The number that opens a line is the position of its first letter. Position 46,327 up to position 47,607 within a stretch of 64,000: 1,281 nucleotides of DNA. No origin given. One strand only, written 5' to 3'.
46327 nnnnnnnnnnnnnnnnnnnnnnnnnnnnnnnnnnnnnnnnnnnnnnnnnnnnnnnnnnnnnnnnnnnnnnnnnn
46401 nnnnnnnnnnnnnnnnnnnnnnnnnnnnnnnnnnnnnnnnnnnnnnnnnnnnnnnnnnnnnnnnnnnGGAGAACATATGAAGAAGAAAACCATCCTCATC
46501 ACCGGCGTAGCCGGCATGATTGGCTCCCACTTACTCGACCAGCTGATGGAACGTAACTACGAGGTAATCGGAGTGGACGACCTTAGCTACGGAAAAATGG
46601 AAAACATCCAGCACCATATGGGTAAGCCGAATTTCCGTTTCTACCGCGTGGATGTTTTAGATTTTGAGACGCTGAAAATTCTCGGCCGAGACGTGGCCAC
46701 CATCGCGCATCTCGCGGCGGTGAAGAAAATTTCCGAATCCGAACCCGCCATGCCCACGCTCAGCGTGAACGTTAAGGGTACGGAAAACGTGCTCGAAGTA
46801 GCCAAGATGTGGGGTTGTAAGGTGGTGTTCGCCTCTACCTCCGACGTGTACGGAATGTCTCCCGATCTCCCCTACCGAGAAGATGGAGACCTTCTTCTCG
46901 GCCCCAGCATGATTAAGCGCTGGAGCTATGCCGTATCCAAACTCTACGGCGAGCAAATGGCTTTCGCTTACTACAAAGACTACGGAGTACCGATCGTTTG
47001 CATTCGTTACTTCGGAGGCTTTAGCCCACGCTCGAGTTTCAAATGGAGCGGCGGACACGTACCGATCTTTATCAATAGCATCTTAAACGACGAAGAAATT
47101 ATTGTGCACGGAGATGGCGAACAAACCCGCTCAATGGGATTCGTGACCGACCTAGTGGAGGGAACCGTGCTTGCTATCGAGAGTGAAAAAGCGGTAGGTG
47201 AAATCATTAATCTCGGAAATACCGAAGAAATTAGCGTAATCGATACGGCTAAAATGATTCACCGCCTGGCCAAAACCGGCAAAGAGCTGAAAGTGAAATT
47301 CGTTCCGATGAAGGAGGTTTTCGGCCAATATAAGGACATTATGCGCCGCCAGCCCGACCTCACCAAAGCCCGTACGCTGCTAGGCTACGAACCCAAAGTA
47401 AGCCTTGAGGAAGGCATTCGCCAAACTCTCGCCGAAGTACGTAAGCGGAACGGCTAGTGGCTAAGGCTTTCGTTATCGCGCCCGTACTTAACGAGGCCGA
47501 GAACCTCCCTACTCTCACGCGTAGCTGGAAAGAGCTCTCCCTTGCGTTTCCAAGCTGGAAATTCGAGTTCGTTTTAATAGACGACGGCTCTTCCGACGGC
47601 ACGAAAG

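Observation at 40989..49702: Arn/Lgm-like lipid-linked aminosugar transfer module interleaved with the WbpB-D-E-I genes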

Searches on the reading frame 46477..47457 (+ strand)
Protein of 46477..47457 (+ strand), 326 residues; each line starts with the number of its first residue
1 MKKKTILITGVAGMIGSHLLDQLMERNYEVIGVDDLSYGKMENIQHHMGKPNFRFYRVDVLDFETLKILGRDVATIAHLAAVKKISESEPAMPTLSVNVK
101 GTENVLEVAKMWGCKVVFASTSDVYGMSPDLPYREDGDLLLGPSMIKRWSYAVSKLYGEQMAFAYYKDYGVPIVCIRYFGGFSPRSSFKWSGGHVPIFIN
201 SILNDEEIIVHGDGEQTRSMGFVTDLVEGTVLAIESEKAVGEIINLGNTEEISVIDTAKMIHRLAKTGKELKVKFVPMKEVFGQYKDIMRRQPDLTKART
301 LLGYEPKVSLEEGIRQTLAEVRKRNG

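Call 4: search_protein_families(library=pfam, proteins=[window:46477-47457:+], max_evalue=0.01)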
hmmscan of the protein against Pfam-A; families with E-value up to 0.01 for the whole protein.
window:46477-47457:+ (326 aa): 8 families
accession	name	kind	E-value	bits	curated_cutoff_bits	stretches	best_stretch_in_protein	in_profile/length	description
PF16363.11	GDP_Man_Dehyd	-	3.2e-55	188.4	27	1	7-317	1-332/332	GDP-mannose 4,6 dehydratase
PF01370.27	Epimerase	-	2.4e-50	171.6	20.9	1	6-247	1-240/240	NAD dependent epimerase/dehydratase family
PF01073.25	3Beta_HSD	-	9.5e-14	51.5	22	1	7-127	1-122/280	3-beta hydroxysteroid dehydrogenase/isomerase family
PF02719.21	Polysacc_synt_2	-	2.3e-13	50.4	20.2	1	6-121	1-128/293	Polysaccharide biosynthesis protein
PF04321.23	RmlD_sub_bind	-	6.8e-13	48.8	27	1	5-279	2-244/287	RmlD substrate binding domain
PF07993.18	NAD_binding_4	-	2.2e-11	43.8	20.1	1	63-177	79-203/258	Male sterility protein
PF00106.31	adh_short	-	0.0034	17.3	26.6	1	4-69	1-67/195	short chain dehydrogenase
PF05368.20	NmrA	-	0.0092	16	27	0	2-30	1-29/298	NmrA-like family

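Call 5: search_protein_families(library=ncbifam, proteins=[window:46477-47457:+], max_evalue=0.01)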
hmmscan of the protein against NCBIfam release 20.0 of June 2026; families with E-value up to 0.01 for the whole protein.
window:46477-47457:+ (326 aa): 40 families (the best 25 are shown)
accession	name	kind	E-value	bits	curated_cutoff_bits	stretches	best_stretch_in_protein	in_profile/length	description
TIGR04180.1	EDH_00030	hypoth_equivalog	1.1e-43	149.4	475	1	6-308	1-296/297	NAD-dependent 4,6-dehydratase LegB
NF008872.0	PRK11908.1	equivalog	7e-35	120.7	294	1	4-322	2-336/349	bifunctional UDP-4-keto-pentose/UDP-xylose synthase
TIGR01181.1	dTDP_gluc_dehyt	equivalog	2.2e-33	115.7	365.1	1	6-318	2-308/321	dTDP-glucose 4,6-dehydratase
NF005998.1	PRK08125.1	equivalog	4e-31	108.1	777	1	2-318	314-646/649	bifunctional UDP-4-amino-4-deoxy-L-arabinose formyltransferase/UDP-glucuronic acid oxidase ArnA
TIGR01179.1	galE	equivalog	8.5e-31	107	262.3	1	6-318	2-322/332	UDP-glucose 4-epimerase GalE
NF011728.1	PRK15181.1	equivalog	1.3e-30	106.6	760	1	3-319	15-335/348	Vi polysaccharide biosynthesis UDP-N-acetylglucosaminuronic acid C-4 epimerase TviC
TIGR02197.1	heptose_epim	equivalog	1.7e-24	86.6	274.6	1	6-322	1-314/316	ADP-glyceromanno-heptose 6-epimerase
NF007956.0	PRK10675.1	subfamily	6.2e-19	68.3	394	1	6-179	3-178/338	UDP-glucose 4-epimerase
NF047922.1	GDPFucSynFcl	equivalog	2.2e-17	63.5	500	1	3-319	2-299/308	GDP-L-fucose synthase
NF007490.0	PRK10084.1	subfamily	2.5e-17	62.9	649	1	6-318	3-331/361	dTDP-glucose 4,6-dehydratase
NF007582.0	PRK10217.1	equivalog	1e-16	61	698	1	4-318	2-328/355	dTDP-glucose 4,6-dehydratase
NF041293.1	G6PDh_Azf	equivalog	6.1e-14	52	400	1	4-177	3-178/252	NAD-dependent glucose-6-phosphate dehydrogenase Azf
TIGR01472.1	gmd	equivalog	1.1e-12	47.8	415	1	5-318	2-335/342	GDP-mannose 4,6-dehydratase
TIGR04130.1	FnlA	equivalog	3.2e-12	46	730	1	2-121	3-123/337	UDP-N-acetylglucosamine 4,6-dehydratase/5-epimerase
TIGR03589.1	PseB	equivalog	4.1e-12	45.7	407.75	1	2-123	3-126/324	UDP-N-acetylglucosamine 4,6-dehydratase (inverting)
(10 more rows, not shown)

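Call 17: search_solved_structures(query=window:46477-47457:+, max_evalue=1e-10, show_alignments=2)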
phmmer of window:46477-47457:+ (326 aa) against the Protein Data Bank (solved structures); distinct sequences matched with E-value up to 1e-10: 97 (the best 60 are shown).
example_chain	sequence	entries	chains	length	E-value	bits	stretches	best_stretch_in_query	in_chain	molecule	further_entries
4lk3_A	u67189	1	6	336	6.7e-48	166.8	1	3-323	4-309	UDP-glucuronic acid decarboxylase 1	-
4gll_A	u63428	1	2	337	8.9e-48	166.4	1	3-323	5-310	UDP-glucuronic acid decarboxylase 1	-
2b69_A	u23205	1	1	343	9.4e-48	166.3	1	3-323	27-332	UDP-glucuronate decarboxylase 1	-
4m55_A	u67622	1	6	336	1.3e-47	165.9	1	3-323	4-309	UDP-glucuronic acid decarboxylase 1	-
6zl6_A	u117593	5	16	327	1.4e-42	149.4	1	6-316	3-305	Epimerase domain-containing protein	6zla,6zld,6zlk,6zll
6zlj_A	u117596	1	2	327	4.5e-42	147.7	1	6-316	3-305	Epimerase domain-containing protein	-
8vr2_A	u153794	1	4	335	1.1e-38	136.5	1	4-317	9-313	NAD-dependent epimerase/dehydratase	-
4zrm_A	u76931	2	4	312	2.9e-35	125.3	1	5-323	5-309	UDP-glucose 4-epimerase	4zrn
6bwl_A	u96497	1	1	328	5.4e-34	121.1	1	6-318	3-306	Pal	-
6pmh_A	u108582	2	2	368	3.5e-33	118.5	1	4-317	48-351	UDP-glucose 4-epimerase related protein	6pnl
6dnt_A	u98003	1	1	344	5.7e-32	114.5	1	1-253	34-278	NAD-dependent epimerase/dehydratase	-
8rdg_A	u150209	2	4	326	1.2e-30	110.1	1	6-325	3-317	SDR family NAD(P)-dependent oxidoreductase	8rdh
8rdi_A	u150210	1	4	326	3.3e-30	108.7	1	6-325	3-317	SDR family NAD(P)-dependent oxidoreductase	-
3ru7_A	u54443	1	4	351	1.1e-29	106.9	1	3-318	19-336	WbgU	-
3ru9_A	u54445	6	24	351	1.1e-29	106.9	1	3-318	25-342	WbgU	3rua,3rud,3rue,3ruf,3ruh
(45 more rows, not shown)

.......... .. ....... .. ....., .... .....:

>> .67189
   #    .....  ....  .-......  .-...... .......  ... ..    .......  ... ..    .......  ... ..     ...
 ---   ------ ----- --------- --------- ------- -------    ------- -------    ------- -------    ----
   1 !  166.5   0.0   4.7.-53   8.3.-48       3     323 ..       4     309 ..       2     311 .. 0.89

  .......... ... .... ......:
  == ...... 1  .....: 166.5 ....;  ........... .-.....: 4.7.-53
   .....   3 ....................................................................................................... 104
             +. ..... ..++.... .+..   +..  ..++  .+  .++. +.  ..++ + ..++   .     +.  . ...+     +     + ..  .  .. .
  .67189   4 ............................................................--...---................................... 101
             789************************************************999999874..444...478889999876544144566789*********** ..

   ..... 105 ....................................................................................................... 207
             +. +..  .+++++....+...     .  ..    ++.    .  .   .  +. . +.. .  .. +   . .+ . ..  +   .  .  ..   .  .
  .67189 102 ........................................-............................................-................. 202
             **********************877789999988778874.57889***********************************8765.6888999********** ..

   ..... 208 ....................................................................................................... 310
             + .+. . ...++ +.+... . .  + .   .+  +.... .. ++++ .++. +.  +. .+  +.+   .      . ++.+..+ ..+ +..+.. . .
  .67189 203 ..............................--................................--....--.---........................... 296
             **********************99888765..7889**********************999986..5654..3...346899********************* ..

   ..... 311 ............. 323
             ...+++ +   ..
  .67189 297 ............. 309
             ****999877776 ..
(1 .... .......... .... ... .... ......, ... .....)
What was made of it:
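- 46477..47457 (+): g7: extended SDR of the UXS/ArnA decarboxylase type, forming a 'TSD' subfamily. PDB scores: human UXS1 167 bits, BcUGAepi 149, ArnA_C about 93 (call 17).
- Closest known: UDP-xylose synthase. Same: The PRK11908 model scores 120 bits (calls 5, 17).
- The SDR is most similar to UDP-xylose synthase (call 17). The second-best structural relative is a UDP-GlcA 4-epimerase at 149 bits (call 17).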

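Call 60: list_cluster_members(proteins=[window:46477-47457:+, window:47457-48209:+, window:42788-43738:+, window:38871-40883:-, window:43731-44312:+, window:45412-46467:+, window:44309-45415:+, window:40989-41942:+])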
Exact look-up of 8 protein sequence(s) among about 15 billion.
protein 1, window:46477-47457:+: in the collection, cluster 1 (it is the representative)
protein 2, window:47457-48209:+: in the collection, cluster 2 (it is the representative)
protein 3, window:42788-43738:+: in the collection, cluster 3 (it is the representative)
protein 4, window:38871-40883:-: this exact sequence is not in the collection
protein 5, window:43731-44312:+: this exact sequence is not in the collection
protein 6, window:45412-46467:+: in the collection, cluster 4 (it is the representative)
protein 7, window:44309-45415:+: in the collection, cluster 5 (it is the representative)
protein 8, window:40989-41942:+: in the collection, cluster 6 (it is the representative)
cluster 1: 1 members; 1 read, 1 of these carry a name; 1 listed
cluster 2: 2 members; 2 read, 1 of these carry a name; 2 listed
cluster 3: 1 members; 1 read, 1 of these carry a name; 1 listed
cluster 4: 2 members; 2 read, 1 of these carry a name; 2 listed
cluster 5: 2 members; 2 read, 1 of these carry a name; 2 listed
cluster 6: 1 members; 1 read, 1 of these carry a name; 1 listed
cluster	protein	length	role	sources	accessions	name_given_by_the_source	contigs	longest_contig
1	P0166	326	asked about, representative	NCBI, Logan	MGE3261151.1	MAG: GDP-mannose 4,6-dehydratase [Bacteriovoracia bacterium]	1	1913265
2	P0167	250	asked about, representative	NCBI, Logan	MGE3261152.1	MAG: glycosyltransferase family 2 protein [Bacteriovoracia bacterium]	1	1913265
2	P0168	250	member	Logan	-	-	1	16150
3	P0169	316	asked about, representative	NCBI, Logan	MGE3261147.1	MAG: polysaccharide deacetylase family protein [Bacteriovoracia bacterium]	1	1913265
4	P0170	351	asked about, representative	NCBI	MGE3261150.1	MAG: non-hydrolyzing UDP-N-acetylglucosamine 2-epimerase [Bacteriovoracia bacterium]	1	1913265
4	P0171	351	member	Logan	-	-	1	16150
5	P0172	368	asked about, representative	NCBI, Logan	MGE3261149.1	MAG: DegT/DnrJ/EryC1/StrS family aminotransferase [Bacteriovoracia bacterium]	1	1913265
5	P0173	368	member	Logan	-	-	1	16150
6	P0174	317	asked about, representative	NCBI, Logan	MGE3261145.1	MAG: Gfo/Idh/MocA family protein [Bacteriovoracia bacterium]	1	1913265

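Call 62: search_solved_structures(query=window:46477-47457:+, max_evalue=1e-38, show_alignments=5)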
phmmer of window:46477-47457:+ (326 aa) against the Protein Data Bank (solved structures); distinct sequences matched with E-value up to 1e-38: 6.
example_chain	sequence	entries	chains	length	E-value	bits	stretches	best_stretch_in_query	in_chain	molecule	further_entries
4lk3_A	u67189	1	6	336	6.7e-48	166.8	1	3-323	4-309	UDP-glucuronic acid decarboxylase 1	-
4gll_A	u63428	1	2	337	8.9e-48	166.4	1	3-323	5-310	UDP-glucuronic acid decarboxylase 1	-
2b69_A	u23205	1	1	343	9.4e-48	166.3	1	3-323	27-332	UDP-glucuronate decarboxylase 1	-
4m55_A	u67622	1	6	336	1.3e-47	165.9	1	3-323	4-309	UDP-glucuronic acid decarboxylase 1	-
6zl6_A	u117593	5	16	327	1.4e-42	149.4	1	6-316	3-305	Epimerase domain-containing protein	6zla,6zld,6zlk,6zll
6zlj_A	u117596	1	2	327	4.5e-42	147.7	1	6-316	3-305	Epimerase domain-containing protein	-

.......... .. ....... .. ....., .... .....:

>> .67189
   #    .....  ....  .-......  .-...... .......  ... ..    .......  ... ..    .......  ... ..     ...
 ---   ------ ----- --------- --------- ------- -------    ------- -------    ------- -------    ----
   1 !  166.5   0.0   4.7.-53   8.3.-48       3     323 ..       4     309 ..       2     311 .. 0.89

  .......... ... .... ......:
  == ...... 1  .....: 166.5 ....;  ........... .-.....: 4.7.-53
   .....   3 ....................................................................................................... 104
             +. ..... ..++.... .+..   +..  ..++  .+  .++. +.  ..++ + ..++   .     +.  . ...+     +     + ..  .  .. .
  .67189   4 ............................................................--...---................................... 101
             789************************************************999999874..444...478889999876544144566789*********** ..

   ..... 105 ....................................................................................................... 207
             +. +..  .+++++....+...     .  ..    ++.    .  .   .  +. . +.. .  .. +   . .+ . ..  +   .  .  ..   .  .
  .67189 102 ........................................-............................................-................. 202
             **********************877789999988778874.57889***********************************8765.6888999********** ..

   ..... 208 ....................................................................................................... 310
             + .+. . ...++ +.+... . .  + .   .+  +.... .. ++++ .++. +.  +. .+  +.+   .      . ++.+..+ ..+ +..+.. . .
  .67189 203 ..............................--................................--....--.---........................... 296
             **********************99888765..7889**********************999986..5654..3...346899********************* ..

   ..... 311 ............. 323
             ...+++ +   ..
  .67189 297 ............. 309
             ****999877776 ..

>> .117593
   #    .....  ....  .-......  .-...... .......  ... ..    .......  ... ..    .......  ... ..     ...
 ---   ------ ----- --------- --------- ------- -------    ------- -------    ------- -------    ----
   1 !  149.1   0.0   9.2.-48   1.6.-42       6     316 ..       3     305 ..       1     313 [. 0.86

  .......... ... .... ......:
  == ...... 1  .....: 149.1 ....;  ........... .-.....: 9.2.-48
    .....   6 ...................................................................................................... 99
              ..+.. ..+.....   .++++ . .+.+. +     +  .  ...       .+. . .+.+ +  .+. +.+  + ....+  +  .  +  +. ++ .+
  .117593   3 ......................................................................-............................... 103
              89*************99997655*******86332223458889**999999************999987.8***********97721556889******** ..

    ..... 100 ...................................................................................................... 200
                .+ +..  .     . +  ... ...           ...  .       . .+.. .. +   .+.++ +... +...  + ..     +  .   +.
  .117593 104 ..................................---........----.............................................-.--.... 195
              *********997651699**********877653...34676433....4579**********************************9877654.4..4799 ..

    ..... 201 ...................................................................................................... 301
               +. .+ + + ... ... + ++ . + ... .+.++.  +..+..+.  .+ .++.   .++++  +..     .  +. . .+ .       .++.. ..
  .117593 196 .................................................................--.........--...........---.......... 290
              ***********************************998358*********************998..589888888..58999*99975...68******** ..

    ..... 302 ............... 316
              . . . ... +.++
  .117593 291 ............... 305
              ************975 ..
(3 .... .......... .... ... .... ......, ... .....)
